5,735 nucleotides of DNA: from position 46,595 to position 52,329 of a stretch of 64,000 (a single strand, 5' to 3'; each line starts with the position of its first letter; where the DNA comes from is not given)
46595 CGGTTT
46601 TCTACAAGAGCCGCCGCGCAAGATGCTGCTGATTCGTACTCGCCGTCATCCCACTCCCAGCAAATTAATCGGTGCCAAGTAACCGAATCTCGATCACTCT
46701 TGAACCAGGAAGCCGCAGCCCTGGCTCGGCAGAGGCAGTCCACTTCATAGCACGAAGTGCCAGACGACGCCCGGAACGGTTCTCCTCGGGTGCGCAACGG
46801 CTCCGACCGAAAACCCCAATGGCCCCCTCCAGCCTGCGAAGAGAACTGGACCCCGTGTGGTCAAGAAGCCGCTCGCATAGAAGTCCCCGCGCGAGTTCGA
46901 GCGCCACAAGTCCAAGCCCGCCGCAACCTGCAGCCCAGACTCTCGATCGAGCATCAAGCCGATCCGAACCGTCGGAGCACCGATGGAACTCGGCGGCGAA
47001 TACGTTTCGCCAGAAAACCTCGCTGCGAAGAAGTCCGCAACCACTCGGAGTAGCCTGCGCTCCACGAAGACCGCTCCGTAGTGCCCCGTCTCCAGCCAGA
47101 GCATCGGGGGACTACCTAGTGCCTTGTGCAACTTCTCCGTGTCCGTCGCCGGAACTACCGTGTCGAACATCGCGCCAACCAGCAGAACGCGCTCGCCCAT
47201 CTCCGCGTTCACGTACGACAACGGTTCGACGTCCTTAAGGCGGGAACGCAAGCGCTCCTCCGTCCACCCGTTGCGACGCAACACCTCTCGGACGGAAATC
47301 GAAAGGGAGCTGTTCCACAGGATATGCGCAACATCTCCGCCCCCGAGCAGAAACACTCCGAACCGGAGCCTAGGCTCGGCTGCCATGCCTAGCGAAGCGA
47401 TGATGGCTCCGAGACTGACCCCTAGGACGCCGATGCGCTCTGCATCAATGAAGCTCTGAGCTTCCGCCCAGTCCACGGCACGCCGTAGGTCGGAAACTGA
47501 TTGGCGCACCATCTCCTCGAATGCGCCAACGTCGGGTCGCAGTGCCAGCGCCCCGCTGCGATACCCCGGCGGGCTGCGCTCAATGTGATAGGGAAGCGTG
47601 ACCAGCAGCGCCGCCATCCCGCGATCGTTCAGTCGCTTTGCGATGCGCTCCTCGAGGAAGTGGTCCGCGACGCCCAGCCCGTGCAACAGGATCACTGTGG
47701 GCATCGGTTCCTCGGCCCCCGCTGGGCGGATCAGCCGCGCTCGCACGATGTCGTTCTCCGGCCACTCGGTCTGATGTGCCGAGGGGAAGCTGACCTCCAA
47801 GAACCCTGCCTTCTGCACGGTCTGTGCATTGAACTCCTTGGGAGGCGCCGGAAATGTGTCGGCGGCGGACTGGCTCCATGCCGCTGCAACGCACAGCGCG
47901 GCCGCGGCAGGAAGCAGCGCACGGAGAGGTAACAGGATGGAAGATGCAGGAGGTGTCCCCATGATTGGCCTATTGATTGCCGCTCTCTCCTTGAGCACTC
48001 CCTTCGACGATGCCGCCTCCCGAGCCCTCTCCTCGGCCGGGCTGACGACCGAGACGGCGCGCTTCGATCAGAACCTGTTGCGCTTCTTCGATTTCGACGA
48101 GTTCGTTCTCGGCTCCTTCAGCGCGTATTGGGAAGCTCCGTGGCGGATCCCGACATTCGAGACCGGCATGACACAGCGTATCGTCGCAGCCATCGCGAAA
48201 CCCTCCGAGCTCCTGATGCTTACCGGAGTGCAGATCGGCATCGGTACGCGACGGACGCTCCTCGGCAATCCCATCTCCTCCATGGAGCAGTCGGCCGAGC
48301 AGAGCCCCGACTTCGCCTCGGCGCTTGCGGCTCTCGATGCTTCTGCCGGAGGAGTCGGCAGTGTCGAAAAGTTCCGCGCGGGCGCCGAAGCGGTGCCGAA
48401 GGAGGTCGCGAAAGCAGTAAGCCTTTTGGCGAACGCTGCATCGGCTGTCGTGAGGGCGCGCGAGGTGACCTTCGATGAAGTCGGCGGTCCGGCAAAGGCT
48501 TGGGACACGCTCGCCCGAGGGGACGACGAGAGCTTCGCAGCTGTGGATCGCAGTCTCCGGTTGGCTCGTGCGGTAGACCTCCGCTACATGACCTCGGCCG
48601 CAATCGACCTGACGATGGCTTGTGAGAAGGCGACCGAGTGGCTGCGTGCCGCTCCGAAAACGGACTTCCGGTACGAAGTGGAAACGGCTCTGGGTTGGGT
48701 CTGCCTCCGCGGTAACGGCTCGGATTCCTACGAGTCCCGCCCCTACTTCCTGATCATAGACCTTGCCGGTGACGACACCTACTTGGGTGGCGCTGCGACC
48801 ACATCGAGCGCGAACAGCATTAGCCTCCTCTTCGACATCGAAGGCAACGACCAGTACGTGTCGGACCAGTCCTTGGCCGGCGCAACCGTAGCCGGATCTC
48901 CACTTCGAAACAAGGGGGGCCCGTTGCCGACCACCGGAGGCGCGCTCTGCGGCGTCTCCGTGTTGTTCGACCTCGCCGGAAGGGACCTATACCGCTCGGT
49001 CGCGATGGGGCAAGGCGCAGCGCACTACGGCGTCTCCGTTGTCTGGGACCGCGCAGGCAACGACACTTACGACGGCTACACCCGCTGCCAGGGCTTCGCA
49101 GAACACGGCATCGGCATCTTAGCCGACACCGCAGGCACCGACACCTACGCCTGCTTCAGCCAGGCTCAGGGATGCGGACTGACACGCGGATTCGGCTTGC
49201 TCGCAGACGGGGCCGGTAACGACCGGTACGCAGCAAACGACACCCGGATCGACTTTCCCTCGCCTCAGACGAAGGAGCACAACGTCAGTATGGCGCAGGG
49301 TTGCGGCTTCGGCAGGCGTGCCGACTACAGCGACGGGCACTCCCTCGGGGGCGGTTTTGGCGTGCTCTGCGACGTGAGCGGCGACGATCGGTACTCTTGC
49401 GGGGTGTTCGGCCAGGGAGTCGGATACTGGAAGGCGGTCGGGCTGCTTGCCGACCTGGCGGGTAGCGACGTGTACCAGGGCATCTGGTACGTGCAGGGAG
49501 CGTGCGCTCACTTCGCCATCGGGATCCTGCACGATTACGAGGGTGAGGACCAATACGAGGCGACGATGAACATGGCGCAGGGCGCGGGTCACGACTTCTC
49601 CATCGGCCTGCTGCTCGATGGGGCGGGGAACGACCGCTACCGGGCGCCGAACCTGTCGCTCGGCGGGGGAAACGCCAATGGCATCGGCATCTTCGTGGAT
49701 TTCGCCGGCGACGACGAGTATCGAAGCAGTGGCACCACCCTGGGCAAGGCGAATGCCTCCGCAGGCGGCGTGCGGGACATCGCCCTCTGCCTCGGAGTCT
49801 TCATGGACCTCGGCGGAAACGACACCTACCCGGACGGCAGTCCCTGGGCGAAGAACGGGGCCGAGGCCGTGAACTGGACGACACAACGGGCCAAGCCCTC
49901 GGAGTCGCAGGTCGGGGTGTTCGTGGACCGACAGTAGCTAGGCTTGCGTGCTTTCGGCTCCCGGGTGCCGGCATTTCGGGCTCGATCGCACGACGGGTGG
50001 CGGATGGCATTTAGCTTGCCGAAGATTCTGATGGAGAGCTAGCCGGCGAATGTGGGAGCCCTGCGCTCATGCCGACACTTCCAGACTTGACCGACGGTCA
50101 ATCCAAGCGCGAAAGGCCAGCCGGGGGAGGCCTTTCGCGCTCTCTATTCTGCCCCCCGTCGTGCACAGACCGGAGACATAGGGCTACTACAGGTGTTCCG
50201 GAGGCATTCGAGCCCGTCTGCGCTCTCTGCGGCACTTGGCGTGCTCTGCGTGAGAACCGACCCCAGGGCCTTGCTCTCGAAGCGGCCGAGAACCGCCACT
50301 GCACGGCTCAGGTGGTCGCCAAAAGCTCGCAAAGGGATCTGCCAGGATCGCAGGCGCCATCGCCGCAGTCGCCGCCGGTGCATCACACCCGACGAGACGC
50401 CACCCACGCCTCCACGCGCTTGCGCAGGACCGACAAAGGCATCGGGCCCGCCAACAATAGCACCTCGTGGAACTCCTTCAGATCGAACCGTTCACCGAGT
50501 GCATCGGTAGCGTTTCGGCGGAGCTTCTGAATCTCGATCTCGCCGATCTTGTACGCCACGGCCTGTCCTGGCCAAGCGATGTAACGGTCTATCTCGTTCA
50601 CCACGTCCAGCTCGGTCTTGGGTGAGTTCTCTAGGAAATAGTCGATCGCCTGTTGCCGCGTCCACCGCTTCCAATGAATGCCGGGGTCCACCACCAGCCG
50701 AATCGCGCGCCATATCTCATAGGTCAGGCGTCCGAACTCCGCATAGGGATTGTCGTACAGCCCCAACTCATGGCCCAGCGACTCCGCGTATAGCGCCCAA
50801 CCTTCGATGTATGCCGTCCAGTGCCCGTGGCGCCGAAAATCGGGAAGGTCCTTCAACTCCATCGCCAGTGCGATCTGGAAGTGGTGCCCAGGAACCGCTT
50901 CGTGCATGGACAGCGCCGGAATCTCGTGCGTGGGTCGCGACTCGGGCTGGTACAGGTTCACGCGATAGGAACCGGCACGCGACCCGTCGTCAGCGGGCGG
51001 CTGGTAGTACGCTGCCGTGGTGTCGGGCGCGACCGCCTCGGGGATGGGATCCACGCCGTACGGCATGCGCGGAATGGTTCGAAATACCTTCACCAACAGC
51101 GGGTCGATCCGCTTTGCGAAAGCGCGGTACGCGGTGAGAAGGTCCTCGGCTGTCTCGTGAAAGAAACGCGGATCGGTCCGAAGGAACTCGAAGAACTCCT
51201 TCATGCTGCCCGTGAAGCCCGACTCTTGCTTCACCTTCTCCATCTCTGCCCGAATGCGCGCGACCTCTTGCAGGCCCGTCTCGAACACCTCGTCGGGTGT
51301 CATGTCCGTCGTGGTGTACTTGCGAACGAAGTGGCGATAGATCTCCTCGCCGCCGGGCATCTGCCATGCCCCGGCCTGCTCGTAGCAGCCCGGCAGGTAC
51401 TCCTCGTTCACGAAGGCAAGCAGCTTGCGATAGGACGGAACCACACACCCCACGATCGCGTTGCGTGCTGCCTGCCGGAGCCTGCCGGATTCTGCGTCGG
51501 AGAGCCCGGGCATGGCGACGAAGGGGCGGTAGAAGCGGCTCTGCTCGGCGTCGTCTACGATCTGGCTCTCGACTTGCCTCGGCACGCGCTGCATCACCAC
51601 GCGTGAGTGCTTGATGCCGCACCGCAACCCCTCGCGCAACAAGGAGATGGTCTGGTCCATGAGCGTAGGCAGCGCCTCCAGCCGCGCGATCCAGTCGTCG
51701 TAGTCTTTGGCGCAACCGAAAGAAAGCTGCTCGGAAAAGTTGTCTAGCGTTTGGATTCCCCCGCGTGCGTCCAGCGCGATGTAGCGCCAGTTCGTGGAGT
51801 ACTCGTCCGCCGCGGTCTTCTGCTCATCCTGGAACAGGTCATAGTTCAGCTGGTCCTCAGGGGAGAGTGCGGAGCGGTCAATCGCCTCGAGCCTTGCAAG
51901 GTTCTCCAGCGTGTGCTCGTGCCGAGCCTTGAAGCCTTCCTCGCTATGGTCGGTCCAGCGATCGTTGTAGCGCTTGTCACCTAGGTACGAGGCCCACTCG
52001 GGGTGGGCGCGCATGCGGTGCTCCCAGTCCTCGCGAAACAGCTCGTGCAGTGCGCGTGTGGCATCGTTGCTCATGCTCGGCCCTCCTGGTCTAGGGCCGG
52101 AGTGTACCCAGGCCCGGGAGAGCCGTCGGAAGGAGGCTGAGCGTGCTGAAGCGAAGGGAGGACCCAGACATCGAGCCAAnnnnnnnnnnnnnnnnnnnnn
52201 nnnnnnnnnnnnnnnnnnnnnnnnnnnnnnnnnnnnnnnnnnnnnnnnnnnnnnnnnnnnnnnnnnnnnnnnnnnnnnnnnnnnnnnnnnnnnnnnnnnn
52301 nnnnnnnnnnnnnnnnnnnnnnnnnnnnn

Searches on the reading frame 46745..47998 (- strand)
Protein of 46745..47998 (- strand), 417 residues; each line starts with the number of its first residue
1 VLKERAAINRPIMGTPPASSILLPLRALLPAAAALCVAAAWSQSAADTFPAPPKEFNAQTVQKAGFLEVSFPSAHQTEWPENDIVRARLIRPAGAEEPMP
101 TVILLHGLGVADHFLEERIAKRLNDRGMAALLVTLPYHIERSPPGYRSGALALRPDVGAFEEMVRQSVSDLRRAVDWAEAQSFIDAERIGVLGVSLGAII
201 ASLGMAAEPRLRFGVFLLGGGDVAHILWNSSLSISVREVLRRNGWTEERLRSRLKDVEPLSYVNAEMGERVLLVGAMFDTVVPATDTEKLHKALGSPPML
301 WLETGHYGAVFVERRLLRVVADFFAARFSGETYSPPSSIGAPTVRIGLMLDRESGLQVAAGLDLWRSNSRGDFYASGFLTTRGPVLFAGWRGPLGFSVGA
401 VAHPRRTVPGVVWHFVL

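Call 122: search_protein_families(library=pfam, proteins=[window:46745-47998:-], max_evalue=0.001)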
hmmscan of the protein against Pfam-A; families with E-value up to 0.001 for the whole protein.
window:46745-47998:- (417 aa): 7 families
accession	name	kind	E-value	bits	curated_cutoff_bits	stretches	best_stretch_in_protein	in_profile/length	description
PF00326.27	Peptidase_S9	-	1.1e-09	38.5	22.6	1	165-294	42-170/213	Prolyl oligopeptidase family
PF09752.15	ABHD18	-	3e-08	33.6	21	1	80-210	72-198/351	Alpha/beta hydrolase domain containing 18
PF02129.25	Peptidase_S15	-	1.5e-05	25.3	23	0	158-229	67-139/262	X-Pro dipeptidyl-peptidase (S15 family)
PF02230.22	Abhydrolase_2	-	2e-05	25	23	1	95-233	10-151/217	Phospholipase/Carboxylesterase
PF20434.5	BD-FAE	-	7.4e-05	22.8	26.8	0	167-204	66-106/215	BD-FAE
PF01738.24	DLH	-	0.00016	21.8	21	1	86-212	2-122/217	Dienelactone hydrolase family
PF10503.15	Esterase_PHB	-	0.00023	20.9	23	1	90-247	7-153/219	Esterase PHB depolymerase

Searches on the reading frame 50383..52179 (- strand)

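Call 122: search_protein_families(library=pfam, proteins=[window:50383-52179:-], max_evalue=0.001)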
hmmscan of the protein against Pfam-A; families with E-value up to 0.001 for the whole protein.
window:50383-52179:- (598 aa): 1 family
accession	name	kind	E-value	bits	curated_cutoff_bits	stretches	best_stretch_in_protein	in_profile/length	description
PF05960.17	DUF885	-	4.2e-178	594.7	32.4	1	60-589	1-532/532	Bacterial protein of unknown function (DUF885)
